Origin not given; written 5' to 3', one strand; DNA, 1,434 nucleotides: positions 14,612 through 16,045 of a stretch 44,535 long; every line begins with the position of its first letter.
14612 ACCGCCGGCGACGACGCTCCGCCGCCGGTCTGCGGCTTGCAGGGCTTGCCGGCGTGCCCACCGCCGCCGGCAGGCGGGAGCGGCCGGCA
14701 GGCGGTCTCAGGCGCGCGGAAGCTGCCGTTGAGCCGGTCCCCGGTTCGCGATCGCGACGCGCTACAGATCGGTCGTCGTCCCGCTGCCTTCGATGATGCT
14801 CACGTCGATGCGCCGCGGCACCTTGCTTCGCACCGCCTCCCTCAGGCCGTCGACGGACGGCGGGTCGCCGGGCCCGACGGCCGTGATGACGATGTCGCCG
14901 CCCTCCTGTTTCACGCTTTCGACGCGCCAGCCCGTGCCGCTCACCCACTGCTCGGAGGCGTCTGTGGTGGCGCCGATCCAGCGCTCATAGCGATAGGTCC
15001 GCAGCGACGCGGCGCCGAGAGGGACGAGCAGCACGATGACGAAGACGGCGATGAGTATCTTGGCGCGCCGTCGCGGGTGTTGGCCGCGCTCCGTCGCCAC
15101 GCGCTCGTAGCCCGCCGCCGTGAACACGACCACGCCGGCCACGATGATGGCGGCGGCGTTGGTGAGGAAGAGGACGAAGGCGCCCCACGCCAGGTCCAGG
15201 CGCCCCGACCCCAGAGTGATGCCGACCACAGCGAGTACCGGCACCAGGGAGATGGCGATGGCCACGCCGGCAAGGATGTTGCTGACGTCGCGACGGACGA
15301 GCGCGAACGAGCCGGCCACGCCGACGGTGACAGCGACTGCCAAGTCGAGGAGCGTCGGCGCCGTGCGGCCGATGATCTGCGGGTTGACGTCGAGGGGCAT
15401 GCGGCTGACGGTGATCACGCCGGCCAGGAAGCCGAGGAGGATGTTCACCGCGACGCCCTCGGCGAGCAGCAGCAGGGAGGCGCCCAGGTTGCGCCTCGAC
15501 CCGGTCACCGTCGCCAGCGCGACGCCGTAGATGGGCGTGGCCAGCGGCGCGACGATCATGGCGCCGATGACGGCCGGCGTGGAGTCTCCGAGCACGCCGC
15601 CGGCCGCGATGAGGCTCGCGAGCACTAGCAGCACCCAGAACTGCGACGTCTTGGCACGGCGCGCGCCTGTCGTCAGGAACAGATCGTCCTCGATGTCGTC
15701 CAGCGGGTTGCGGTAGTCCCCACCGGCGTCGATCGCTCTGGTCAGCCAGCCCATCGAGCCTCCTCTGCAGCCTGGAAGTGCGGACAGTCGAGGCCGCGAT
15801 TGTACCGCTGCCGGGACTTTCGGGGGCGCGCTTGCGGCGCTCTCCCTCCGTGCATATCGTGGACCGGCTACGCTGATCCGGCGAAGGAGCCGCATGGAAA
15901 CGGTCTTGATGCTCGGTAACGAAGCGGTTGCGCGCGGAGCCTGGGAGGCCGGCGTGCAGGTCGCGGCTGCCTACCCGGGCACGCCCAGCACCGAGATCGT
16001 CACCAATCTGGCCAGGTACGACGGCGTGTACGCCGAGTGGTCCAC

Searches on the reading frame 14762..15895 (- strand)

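Call 28: search_protein_families(library=pfam, proteins=[window:14762-15895:-], max_evalue=0.001)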
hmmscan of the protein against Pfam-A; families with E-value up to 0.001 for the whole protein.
window:14762-15895:- (377 aa): 1 family
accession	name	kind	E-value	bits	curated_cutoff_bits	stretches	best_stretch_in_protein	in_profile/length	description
PF04087.19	DUF389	-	1.5e-32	113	23.9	1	113-252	1-137/137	Domain of unknown function (DUF389)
